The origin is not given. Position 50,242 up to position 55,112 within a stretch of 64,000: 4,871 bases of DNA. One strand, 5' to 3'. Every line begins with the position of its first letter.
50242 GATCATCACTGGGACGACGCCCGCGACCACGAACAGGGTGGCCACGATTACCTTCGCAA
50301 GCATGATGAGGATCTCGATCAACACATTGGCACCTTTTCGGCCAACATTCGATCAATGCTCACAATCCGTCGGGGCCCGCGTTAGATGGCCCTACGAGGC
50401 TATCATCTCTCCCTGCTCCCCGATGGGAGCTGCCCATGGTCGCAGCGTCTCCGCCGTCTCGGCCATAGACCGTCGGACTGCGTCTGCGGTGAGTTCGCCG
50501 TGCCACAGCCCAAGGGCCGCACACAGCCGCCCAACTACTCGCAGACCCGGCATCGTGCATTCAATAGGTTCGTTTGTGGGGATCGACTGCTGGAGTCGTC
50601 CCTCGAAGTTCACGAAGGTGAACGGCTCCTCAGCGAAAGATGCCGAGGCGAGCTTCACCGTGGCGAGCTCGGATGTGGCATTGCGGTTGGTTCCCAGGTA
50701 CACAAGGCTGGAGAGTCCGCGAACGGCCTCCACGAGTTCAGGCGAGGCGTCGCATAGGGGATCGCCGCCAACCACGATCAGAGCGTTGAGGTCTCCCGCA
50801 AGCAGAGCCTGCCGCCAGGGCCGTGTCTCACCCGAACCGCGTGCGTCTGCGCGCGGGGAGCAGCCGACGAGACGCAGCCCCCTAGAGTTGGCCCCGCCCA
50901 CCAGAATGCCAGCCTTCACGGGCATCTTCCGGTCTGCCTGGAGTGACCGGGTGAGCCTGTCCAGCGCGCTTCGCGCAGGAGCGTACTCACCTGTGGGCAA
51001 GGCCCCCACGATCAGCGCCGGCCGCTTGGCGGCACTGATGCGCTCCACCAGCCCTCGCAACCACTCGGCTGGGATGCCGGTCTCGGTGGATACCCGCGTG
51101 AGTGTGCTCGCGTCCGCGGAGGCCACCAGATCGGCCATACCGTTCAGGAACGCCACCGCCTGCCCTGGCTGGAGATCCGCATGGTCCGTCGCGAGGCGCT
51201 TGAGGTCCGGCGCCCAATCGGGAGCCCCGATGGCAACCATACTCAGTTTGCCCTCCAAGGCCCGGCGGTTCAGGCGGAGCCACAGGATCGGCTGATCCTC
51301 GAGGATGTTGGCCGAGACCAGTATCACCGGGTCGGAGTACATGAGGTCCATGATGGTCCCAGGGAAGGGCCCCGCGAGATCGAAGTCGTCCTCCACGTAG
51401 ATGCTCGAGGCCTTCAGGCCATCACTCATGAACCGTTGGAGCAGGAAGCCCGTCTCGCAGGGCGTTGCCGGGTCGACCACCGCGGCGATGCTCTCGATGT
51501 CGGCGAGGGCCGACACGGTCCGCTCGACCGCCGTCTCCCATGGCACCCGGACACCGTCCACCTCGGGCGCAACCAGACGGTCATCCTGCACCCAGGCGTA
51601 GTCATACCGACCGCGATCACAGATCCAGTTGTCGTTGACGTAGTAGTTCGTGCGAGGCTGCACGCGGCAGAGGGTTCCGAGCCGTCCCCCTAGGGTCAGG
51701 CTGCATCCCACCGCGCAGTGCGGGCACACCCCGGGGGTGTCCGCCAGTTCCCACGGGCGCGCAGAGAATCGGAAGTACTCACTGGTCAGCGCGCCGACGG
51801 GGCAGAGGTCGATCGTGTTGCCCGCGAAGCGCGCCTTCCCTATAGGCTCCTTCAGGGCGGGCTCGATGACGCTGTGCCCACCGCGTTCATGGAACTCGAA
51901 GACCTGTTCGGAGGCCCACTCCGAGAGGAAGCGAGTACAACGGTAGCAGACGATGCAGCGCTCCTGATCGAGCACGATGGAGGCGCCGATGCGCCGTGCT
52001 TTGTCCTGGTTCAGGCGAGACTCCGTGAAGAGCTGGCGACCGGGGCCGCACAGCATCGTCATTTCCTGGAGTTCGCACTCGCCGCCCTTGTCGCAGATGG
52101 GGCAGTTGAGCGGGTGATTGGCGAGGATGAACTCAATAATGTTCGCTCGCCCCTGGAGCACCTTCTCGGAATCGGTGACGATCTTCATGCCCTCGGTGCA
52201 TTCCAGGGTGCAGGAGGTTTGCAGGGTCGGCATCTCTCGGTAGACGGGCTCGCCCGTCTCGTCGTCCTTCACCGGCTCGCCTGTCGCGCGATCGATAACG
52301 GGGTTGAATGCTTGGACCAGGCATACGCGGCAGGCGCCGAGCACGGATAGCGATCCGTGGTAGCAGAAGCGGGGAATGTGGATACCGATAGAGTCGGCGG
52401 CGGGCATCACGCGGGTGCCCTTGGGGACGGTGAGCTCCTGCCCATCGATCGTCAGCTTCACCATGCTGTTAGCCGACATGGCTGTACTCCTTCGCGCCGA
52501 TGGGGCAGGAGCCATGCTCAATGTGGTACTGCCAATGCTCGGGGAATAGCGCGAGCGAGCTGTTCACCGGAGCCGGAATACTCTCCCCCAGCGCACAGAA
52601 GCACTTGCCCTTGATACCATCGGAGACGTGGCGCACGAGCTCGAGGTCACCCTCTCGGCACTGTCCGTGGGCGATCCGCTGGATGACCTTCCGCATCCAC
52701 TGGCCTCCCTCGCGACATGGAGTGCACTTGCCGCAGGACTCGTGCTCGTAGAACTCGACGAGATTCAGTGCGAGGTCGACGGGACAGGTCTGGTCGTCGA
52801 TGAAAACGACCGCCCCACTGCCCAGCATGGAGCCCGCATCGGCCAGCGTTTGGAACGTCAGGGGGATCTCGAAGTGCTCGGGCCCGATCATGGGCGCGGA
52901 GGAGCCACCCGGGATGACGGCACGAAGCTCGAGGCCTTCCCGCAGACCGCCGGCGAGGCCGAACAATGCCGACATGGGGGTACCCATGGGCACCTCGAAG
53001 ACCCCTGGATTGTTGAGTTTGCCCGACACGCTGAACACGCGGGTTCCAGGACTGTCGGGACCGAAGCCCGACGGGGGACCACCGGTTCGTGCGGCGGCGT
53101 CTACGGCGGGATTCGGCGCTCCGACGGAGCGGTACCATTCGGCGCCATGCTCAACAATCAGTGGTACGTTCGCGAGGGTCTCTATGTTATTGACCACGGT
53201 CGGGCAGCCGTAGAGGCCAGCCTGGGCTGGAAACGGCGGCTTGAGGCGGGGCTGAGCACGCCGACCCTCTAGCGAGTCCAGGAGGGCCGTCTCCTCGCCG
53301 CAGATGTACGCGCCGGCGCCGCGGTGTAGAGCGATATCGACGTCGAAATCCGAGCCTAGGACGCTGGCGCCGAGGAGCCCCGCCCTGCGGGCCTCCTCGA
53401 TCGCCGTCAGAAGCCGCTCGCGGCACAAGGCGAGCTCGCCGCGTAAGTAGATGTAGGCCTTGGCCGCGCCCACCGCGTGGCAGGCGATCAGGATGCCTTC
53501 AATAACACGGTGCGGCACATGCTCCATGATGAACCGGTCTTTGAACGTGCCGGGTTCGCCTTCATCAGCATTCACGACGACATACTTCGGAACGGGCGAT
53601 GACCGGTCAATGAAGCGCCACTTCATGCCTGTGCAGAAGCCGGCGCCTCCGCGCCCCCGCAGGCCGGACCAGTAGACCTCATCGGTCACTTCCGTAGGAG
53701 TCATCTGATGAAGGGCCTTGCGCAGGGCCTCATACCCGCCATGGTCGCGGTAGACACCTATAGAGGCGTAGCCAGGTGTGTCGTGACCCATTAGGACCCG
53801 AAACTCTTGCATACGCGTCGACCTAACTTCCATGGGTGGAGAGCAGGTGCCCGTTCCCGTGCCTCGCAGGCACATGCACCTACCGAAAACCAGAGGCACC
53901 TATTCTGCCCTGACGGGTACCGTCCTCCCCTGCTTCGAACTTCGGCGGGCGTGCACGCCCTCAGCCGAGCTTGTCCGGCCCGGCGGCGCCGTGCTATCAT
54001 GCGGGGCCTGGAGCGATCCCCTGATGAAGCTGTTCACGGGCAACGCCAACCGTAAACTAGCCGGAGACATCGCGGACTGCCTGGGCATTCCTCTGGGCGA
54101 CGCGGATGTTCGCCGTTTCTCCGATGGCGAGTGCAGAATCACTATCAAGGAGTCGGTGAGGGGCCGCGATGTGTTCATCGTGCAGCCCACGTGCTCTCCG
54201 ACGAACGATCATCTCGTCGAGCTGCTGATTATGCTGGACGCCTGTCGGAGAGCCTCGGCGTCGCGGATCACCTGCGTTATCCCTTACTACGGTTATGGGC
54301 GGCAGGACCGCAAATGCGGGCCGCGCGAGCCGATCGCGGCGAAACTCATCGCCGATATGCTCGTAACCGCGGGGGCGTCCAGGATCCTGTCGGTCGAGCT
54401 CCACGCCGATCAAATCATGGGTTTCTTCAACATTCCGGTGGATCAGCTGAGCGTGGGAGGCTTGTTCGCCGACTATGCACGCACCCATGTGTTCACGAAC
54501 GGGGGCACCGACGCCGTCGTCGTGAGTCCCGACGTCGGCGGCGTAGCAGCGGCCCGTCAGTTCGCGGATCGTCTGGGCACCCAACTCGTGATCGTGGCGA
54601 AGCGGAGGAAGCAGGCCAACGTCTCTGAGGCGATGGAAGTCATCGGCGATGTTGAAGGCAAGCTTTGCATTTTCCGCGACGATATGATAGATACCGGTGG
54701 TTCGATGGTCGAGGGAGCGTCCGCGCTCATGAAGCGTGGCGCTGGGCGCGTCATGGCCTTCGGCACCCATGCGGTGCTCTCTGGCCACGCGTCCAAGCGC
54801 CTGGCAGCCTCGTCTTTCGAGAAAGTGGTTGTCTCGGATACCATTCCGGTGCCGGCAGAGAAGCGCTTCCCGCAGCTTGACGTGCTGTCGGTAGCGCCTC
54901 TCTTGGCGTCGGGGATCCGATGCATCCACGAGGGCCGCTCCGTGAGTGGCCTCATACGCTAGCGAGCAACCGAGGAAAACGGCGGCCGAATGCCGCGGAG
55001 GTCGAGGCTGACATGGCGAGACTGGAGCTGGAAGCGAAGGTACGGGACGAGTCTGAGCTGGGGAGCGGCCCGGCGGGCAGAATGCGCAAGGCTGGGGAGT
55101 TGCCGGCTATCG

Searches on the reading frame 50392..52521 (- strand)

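Call 67: search_protein_families(library=pfam, proteins=[window:50392-52521:-], max_evalue=0.00001)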
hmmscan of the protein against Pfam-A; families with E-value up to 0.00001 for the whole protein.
window:50392-52521:- (709 aa): 6 families
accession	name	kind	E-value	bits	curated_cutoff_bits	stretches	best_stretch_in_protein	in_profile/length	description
PF22117.2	Fer4_Nqo3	-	3.5e-18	66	27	1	179-246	1-67/67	NADH-quinone oxidoreductase subunit 3, ferredoxin-like domain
PF10588.14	NADH-G_4Fe-4S_3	-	3.9e-15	55.5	27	1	125-159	1-35/40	NADH-ubiquinone oxidoreductase-G iron-sulfur binding region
PF13510.11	Fer2_4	-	6.8e-15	55.3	22.8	1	19-118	2-81/82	2Fe-2S iron-sulfur cluster binding domain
PF00384.28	Molybdopterin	-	1.4e-10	41.2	24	1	324-647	15-331/353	Molybdopterin oxidoreductase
PF22151.2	Fer4_NDSU1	-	4.1e-07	29.9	23.8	1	270-308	12-50/51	NADH-ubiquinone oxidoreductase NDSU1/NuoG-like, 4Fe-4S domain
PF04879.21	Molybdop_Fe4S4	-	9.4e-07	29.2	22.7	1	262-306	4-48/55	Molybdopterin oxidoreductase Fe4S4 domain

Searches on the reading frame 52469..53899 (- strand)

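Call 67: search_protein_families(library=pfam, proteins=[window:52469-53899:-], max_evalue=0.00001)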
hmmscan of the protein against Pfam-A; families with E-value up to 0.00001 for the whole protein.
window:52469-53899:- (476 aa): 4 families
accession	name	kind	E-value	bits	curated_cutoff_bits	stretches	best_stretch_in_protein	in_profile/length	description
PF01512.22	Complex1_51K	-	1e-46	159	31.2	1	76-246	2-149/150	Nuo51 FMN-binding domain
PF10589.14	NADH_4Fe-4S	-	2.1e-28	98.5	23.5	1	375-459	1-85/85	NADH-ubiquinone oxidoreductase-F iron-sulfur binding region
PF10531.15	SLBB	-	3.1e-09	37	27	1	288-332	1-49/55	SLBB domain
PF22461.2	SLBB_2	-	1.4e-06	28.8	27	1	289-341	3-58/79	SLBB domain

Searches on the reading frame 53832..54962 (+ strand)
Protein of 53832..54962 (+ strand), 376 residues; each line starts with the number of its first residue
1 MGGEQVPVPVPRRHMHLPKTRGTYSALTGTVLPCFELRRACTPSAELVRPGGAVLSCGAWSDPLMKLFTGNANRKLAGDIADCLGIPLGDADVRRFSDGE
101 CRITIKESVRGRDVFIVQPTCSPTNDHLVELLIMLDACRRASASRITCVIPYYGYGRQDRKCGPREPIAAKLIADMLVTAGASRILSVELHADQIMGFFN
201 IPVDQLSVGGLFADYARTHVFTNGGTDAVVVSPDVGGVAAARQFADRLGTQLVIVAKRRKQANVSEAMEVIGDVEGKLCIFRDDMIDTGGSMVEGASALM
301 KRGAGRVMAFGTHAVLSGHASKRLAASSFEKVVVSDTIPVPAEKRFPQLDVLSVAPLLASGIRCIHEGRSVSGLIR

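Call 67: search_protein_families(library=pfam, proteins=[window:53832-54962:+], max_evalue=0.00001)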
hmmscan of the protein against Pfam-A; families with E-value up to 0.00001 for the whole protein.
window:53832-54962:+ (376 aa): 3 families
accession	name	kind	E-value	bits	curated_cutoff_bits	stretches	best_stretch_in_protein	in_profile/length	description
PF13793.12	Pribosyltran_N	-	1.5e-52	176.8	25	1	65-181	1-117/117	N-terminal domain of ribose phosphate pyrophosphokinase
PF14572.12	Pribosyl_synth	-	2.2e-23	83.6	27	1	266-376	73-184/184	Phosphoribosyl synthetase-associated domain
PF00156.33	Pribosyltran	-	7.6e-15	55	26.3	1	214-309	17-120/158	Phosphoribosyl transferase domain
